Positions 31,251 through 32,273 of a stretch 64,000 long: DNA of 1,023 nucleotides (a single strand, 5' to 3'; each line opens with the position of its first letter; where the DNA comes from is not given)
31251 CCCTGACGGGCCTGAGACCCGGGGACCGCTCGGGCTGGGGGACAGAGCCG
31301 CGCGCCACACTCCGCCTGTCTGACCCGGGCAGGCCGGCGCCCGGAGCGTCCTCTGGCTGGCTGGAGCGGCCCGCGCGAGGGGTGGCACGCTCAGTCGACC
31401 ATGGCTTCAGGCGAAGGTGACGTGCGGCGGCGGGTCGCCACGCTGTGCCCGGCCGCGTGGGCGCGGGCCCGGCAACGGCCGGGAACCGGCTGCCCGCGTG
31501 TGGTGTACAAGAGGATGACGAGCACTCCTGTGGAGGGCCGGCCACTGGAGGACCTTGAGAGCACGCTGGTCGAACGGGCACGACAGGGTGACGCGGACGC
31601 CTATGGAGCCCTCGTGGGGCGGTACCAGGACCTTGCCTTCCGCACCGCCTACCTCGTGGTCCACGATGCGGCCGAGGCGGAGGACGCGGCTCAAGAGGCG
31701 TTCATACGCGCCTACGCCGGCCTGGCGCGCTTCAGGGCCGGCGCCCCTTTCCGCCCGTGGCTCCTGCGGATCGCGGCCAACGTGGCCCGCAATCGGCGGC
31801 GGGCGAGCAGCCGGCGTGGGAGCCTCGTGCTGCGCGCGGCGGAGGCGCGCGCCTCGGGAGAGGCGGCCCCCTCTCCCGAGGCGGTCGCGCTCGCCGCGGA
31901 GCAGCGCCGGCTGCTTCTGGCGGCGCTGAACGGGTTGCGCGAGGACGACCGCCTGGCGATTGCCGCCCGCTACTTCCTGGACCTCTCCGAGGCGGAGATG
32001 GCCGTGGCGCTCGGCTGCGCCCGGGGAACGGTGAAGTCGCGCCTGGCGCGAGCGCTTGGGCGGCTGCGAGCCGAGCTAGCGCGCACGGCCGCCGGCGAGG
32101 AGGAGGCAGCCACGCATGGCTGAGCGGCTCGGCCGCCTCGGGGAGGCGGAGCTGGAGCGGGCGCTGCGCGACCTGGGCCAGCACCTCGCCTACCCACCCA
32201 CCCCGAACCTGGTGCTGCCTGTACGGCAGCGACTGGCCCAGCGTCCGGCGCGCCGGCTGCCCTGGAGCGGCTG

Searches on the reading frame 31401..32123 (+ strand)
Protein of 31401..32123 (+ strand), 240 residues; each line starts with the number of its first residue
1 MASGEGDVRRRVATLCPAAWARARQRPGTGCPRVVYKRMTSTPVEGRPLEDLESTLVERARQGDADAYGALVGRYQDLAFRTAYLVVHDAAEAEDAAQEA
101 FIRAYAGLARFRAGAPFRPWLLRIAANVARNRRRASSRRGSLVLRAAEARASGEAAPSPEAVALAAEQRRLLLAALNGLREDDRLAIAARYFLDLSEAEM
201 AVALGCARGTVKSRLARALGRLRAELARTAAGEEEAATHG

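Call 29: search_protein_families(library=pfam, proteins=[window:31401-32123:+], max_evalue=0.01)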
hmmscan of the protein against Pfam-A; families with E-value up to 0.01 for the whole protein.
window:31401-32123:+ (240 aa): 4 families
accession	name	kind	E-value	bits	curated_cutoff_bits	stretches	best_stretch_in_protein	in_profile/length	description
PF04542.20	Sigma70_r2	-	3.3e-15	56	24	1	71-138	1-70/71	Sigma-70 region 2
PF08281.18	Sigma70_r4_2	-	5.7e-13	48.7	25.7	1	170-222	2-54/54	Sigma-70, region 4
PF04545.22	Sigma70_r4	-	1.8e-08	34.2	24.1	1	175-224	1-50/50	Sigma-70, region 4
PF07638.17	Sigma70_ECF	-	4e-05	24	21.1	1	55-226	6-183/185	ECF sigma factor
